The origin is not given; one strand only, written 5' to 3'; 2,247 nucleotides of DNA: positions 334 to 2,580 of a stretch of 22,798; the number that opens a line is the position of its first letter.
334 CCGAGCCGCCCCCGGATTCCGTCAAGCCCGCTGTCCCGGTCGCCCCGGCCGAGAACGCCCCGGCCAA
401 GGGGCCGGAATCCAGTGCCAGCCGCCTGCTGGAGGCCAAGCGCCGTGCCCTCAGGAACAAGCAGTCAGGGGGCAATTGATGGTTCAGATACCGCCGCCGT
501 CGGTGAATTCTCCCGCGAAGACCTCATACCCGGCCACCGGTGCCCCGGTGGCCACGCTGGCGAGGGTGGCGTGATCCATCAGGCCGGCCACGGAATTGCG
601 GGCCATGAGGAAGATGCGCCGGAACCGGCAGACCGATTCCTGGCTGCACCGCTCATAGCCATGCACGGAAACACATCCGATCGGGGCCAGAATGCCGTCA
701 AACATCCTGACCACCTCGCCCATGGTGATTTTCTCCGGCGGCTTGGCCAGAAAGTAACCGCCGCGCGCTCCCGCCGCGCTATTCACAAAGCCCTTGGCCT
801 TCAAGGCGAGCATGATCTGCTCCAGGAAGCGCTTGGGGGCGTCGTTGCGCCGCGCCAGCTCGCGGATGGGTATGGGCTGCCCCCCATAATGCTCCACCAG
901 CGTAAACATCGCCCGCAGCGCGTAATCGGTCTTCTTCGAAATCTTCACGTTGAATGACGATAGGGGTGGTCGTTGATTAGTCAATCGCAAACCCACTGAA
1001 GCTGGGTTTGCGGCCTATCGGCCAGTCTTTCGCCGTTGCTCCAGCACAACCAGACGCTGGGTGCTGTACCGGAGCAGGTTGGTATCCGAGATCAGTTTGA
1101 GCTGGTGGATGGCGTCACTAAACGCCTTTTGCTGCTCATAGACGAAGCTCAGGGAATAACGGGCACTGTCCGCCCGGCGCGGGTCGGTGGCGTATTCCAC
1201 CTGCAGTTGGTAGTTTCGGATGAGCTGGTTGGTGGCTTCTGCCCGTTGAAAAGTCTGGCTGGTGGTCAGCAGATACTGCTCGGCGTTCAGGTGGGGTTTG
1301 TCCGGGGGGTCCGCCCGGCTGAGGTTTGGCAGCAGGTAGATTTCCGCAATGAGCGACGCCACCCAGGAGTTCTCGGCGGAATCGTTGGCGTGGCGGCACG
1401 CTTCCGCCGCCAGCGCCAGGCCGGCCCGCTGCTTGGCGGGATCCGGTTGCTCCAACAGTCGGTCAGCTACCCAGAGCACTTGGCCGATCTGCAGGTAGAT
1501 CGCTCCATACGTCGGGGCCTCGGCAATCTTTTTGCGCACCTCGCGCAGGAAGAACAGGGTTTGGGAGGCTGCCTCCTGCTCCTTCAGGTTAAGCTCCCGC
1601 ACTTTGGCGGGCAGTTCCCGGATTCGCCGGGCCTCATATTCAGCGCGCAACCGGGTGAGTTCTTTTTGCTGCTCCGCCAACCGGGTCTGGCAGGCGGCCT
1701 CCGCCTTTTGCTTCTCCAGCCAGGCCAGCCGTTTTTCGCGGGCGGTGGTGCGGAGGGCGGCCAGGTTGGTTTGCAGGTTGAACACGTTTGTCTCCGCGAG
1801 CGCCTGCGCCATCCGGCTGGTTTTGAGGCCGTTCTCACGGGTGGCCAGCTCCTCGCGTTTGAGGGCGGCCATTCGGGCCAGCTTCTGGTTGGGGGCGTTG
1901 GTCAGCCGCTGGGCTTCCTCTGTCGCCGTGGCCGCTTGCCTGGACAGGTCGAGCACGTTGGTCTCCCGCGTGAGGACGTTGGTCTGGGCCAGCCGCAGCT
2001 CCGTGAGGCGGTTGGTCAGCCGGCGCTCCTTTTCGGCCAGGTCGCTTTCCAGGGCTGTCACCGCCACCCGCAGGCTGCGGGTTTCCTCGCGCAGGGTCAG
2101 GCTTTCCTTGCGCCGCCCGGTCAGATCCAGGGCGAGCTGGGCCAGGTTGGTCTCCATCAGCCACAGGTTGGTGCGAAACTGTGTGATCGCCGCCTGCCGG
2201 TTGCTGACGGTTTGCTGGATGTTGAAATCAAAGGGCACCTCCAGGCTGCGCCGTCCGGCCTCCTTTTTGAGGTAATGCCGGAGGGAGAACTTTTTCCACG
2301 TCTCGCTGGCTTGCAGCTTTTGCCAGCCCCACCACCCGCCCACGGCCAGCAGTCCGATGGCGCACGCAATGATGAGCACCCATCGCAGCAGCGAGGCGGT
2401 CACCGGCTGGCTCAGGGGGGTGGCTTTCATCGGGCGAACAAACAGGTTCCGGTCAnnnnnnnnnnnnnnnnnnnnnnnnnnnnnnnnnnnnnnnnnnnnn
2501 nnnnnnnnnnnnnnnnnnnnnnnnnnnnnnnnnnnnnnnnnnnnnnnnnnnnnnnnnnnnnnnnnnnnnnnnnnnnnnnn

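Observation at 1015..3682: Tandem paralogous membrane-anchored coiled-coil proteins with heptad-spaced Thr-Asn motifs, encoded by GTTGGTC DNA repeats, followed by an Rrf2 regulator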

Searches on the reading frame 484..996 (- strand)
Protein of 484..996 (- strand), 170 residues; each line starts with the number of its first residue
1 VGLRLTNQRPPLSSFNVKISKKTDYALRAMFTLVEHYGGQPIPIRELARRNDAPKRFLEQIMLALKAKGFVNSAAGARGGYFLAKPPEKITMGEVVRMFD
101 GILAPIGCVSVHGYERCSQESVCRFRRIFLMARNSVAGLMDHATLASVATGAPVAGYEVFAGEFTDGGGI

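Call 3: search_protein_families(library=pfam, proteins=[window:484-996:-], max_evalue=1)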
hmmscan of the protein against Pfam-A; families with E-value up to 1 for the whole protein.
window:484-996:- (170 aa): 2 families
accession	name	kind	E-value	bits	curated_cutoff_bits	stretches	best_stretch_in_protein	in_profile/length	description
PF02082.26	Rrf2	-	2.1e-33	115.7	30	1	19-149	1-130/132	Iron-dependent Transcriptional regulator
PF03444.21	HrcA_DNA-bdg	-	0.0066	16.5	21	1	39-82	21-64/79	Winged helix-turn-helix transcription repressor, HrcA DNA-binding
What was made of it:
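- Checked: PF02082 matches at E = 2e-33 (call 3).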

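Call 4: search_protein_families(library=ncbifam, proteins=[window:484-996:-], max_evalue=1)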
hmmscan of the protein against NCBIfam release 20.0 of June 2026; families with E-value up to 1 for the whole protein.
window:484-996:- (170 aa): 7 families
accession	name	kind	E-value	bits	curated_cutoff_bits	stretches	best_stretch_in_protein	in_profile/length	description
TIGR00738.1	rrf2_super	superfamily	1.1e-29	103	73.3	1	18-149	2-131/132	Rrf2 family transcriptional regulator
NF047409.1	Cys_reg_CymR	equivalog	3.7e-23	82.2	195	1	17-149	1-124/139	cysteine metabolism transcriptional regulator CymR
TIGR02010.1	IscR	equivalog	4.2e-15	55.8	207.55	1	18-148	2-129/135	Fe-S cluster assembly transcriptional regulator IscR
TIGR02944.1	suf_reg_Xantho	equivalog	4.8e-14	52.9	110.65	1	17-147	2-129/130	SUF system Fe-S cluster assembly regulator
NF008110.0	PRK10857.1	equivalog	4.9e-12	45.9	275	1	18-147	2-128/164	Fe-S cluster assembly transcriptional regulator IscR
NF008240.0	PRK11014.1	equivalog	5.1e-12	46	182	1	19-149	3-128/141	nitric oxide-sensing transcriptional repressor NsrR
NF008886.0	PRK11920.1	equivalog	2.3e-10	40.3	193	1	18-145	2-127/153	iron-responsive transcriptional regulator RirA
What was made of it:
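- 484..948 (-): Rrf2-family regulator. The probable start is the GTG at 948 (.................); the ORF is open back to 996. It has Cys-x8-Cys-x5-Cys. It is a neighbour, not a conserved part of the unit. PF02082 at E = 2e-33 and TIGR00738 at 1e-29 (calls 3, 4).
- On Rrf2 transcriptional regulators (gene 484-948/996 only): PF02082 scores 115.7 bits (cut-off 30) and TIGR00738 scores 103 bits (cut-off 73.3) (calls 3, 4).
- On Rrf2 transcriptional regulators (Fe-S-binding subgroup: IscR/NsrR/RirA): All equivalog models (CymR, IscR, NsrR, RirA) score far below their cut-offs (call 4).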

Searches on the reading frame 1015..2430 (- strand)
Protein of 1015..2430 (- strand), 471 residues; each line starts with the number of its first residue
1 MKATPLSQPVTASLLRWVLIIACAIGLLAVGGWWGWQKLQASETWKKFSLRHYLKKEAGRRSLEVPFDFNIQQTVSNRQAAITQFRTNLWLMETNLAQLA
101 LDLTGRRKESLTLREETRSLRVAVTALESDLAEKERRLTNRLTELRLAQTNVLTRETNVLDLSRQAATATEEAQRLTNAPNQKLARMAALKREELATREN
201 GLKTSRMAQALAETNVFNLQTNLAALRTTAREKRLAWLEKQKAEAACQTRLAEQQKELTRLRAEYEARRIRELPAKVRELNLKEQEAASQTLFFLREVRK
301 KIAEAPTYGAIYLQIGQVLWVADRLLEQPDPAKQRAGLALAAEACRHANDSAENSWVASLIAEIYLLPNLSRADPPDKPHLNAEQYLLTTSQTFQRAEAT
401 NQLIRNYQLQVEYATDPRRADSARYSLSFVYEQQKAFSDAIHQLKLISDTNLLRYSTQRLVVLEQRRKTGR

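Call 3: search_protein_families(library=pfam, proteins=[window:1015-2430:-], max_evalue=1)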
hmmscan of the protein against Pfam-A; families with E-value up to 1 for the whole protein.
window:1015-2430:- (471 aa): 0 families

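Call 4: search_protein_families(library=ncbifam, proteins=[window:1015-2430:-], max_evalue=1)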
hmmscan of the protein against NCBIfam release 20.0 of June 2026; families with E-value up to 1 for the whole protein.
window:1015-2430:- (471 aa): 4 families
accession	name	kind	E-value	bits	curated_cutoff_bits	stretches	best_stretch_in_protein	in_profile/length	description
TIGR02168.1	SMC_prok_B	equivalog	0.011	13.5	567.35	1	88-281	680-874/1181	chromosome segregation protein SMC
NF008438.0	PRK11281.1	equivalog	0.12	10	991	1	80-290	73-275/1113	mechanosensitive channel MscK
TIGR02169.1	SMC_prok_A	equivalog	0.13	9.9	729.4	1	106-289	673-855/1165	chromosome segregation protein SMC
NF050011.2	PFE_CTERM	equivalog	0.48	11.1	24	1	25-39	10-24/28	PFE-CTERM domain-containing protein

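Call 8: find_homologous_proteins(query=window:1015-2430:-)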
Query window:1015-2430:- (471 aa): 2 proteins with E <= 0.001 among 8000 candidates.
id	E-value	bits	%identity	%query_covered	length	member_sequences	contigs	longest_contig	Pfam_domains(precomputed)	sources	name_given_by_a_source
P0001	2.3e-294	994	100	100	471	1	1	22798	-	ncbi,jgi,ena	jgi:hypothetical protein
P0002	1.6e-41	161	30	79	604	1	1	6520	PF08614.17,PF27881.1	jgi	jgi:predicted nucleic acid-binding Zn-ribbon protein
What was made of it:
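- Tried and rejected: Word-indexed homolog search with A. It found only A itself and one other protein (call 8).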

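Call 15: find_encoding_contigs(protein=P0002, flank=7000, max_places=2)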
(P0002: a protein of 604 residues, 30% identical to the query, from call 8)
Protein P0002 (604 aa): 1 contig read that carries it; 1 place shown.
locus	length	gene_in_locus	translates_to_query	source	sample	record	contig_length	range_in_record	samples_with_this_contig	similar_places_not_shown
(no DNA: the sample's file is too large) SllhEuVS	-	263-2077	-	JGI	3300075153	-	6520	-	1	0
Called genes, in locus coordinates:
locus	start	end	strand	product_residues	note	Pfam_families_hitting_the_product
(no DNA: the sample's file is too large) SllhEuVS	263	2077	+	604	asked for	PF08614:ATG16 (faint), PF27881:CRWN_N (weak)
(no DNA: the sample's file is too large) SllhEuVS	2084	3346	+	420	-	-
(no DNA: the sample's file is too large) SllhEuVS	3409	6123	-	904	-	PF00072:Response_reg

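Call 44: predict_structure(alignment_id=A4)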
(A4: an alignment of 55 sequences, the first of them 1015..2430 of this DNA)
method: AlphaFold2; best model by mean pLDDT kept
length: 471 residues; sequences in the alignment: 55
mean_pLDDT: 94.4   pTM: 0.70
mean pLDDT of the five models: 94.4, 93.6, 93.5, 93.4, 93.2
residues with pLDDT >= 90: 425; 70-90: 27; 50-70: 16; < 50: 3
segments of 3 or more residues with pLDDT < 50: 1-3
pLDDT, mean of each block of 10 residues (from residue 1): 56 91 97 94 95 98 96 96 98 98 98 98 98 98 97 96 92 73 84 94 96 97 97 98 98 98 98 97 95 96 98 98 96 94 98 98 97 78 92 98 98 96 98 97 98 97 95 54
secondary structure, 60 per line:
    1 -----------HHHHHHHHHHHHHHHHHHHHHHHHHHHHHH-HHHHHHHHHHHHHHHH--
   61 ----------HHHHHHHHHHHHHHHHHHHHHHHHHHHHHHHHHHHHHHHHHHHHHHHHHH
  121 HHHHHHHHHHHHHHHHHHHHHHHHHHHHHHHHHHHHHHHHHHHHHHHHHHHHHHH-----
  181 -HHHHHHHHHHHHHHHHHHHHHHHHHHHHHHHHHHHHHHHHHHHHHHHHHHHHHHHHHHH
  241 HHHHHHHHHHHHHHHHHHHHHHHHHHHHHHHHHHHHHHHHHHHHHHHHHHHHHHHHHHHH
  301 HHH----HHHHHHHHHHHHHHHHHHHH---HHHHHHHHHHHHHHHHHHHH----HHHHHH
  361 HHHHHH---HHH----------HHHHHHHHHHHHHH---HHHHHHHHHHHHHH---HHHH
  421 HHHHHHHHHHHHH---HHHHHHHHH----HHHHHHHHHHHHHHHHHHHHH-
elements in order: H12-41 H43-58 H71-175 H182-303 H308-327 H331-350 H355-366 H383-396 H400-413 H417-433 H437-445 H450-470
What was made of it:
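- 2308..2397 (-): A: N-terminal transmembrane helix (aa 12-41). AF2 helix H12-41 (call 44).
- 1522..2220 (-): A: long antiparallel helical hairpin. Arm 1 is aa 71-175 (~16 nm) and arm 2 is aa 182-303. It carries the heptad-paired TN motifs at 87/94, 150/157 and 214/221. AF2 model, mean pLDDT 94.4, pTM 0.70 (call 44).
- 1888..1905 (-): A: hairpin tip loop L-T-N-A-P-N (aa 176-181). Loop in the AF2 model (call 44).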

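Call 63: list_cluster_members(proteins=[P0001, P0003, P0007, P0015])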
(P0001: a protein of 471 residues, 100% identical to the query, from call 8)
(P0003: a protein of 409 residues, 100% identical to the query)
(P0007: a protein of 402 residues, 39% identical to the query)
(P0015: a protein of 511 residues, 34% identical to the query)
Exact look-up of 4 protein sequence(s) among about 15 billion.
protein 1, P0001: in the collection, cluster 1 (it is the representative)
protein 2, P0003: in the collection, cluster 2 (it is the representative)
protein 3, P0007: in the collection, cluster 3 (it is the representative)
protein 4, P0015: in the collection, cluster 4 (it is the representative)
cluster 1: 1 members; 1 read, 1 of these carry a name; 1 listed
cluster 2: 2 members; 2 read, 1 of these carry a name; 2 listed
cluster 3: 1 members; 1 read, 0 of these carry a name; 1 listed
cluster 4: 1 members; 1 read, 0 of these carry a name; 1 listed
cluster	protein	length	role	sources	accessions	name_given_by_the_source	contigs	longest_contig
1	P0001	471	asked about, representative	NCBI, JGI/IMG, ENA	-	hypothetical protein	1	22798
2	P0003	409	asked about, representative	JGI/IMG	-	tetratricopeptide (TPR) repeat protein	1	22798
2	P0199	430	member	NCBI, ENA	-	-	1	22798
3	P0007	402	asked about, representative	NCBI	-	-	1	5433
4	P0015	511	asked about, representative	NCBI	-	-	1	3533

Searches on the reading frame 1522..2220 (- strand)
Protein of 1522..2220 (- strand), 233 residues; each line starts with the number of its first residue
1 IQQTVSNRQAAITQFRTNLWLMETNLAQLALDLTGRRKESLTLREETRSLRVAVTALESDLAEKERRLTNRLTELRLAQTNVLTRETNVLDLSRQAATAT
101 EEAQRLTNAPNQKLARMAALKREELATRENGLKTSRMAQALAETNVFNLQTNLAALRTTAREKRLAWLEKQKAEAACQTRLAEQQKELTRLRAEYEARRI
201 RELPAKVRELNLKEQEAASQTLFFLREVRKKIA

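Call 64: search_solved_structures(query=window:1522-2220:-, max_evalue=1)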
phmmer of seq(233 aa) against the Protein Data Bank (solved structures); distinct sequences matched with E-value up to 1: 1.
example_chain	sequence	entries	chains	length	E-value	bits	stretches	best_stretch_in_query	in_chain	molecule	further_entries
3of4_A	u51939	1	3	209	0.33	14.2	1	88-144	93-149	Nitroreductase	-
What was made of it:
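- Tried and rejected: Nothing relevant was found (call 64).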
